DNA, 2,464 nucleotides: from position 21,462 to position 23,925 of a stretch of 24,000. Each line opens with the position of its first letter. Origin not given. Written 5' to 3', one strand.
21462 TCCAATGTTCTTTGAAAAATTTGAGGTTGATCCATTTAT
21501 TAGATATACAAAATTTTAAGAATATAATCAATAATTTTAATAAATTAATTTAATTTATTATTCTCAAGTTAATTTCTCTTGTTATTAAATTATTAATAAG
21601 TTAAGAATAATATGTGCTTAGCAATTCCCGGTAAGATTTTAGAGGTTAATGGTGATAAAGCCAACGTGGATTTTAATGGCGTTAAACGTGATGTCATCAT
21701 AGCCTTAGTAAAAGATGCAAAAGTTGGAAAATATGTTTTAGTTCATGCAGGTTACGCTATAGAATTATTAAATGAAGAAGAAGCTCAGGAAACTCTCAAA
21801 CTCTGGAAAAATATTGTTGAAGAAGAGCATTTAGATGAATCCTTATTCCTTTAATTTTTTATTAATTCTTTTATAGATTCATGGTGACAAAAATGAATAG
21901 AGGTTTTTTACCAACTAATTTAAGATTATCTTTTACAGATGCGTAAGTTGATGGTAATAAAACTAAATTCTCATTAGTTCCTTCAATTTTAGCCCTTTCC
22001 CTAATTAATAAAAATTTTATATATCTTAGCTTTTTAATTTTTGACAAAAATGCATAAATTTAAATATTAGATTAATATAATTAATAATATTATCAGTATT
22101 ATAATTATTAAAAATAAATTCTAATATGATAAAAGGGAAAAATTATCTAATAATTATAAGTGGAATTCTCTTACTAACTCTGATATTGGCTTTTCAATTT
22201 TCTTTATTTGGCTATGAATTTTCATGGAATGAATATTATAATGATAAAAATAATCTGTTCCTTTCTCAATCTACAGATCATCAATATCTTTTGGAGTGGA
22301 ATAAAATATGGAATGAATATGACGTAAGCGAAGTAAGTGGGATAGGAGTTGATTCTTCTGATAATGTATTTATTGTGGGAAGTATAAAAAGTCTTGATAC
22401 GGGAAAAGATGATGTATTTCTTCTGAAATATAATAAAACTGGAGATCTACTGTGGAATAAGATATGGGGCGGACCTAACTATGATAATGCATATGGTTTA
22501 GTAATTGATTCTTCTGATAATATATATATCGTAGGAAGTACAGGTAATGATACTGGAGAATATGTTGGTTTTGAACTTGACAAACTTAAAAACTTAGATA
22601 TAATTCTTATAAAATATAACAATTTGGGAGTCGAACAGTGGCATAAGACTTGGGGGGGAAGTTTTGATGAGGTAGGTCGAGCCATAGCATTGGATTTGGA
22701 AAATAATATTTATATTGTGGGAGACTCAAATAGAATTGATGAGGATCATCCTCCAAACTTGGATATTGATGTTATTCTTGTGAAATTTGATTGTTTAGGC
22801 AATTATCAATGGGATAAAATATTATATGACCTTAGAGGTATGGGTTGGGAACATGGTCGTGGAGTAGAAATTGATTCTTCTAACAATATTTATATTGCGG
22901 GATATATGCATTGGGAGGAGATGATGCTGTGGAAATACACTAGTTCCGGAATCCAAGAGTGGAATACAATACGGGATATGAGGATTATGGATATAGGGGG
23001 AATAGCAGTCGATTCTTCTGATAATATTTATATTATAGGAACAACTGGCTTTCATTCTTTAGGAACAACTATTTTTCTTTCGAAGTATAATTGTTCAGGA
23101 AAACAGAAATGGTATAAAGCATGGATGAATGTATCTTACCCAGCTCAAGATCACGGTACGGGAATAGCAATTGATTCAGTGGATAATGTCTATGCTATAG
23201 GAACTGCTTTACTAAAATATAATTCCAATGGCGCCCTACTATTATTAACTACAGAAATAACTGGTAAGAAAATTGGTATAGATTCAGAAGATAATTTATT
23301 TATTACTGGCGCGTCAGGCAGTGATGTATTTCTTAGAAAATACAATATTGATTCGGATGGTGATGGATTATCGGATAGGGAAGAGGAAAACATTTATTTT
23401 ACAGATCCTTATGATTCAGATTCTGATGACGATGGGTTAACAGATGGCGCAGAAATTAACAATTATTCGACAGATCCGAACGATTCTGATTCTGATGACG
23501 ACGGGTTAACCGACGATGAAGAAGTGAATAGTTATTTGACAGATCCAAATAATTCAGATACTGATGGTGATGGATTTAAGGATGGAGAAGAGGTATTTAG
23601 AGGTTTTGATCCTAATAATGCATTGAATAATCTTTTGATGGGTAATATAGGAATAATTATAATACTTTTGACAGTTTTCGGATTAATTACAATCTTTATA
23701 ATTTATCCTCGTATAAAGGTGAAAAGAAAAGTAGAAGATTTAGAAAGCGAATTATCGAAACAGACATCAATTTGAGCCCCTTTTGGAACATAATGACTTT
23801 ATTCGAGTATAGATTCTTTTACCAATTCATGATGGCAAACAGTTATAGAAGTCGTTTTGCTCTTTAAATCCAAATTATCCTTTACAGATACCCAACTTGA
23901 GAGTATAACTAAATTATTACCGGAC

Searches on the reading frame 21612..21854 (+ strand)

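Call 35: search_protein_families(library=pfam, proteins=[window:21612-21854:+], max_evalue=1)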
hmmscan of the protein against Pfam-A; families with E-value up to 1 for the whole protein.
window:21612-21854:+ (80 aa): 5 families
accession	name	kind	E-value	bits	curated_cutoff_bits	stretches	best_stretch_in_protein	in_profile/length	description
PF01455.23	HupF_HypC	-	5.2e-29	100.6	28.5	1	1-65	1-65/65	HupF/HypC family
PF10185.14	Mesd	-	0.018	15.4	24.4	1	9-76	31-97/155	Chaperone for wingless signalling and trafficking of LDL receptor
PF22199.2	FKBP26_IF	-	0.04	14.3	27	1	7-22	28-43/46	FKBP26, IF domain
PF01324.24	Diphtheria_R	-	0.05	13.7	25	1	4-27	67-90/167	Diphtheria toxin, R domain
PF24598.1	DOP1_C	-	0.062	12.8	27.3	1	11-79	111-176/431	DOP1 C-terminal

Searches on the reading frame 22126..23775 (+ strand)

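Call 35: search_protein_families(library=pfam, proteins=[window:22126-23775:+], max_evalue=1)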
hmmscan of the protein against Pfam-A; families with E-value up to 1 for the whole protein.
window:22126-23775:+ (549 aa): 5 families
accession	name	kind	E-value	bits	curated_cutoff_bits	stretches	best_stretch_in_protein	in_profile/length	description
PF06739.17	SBBP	-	2.5e-27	95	20.5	7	115-141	7-34/38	Beta-propeller repeat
PF18884.5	TSP3_bac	-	6.2e-17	61.5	25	4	478-499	1-22/22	Bacterial TSP3 repeat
PF03495.19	Binary_toxB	-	6.7e-06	26.7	25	1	432-493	2-63/78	Clostridial binary toxin B/anthrax toxin PA Ca-binding domain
PF12656.12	G-patch_2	-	0.14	12.7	26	1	236-258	22-44/61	G-patch domain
PF04508.17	Pox_A_type_inc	-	0.29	11.5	21.4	1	533-545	7-19/23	Viral A-type inclusion protein repeat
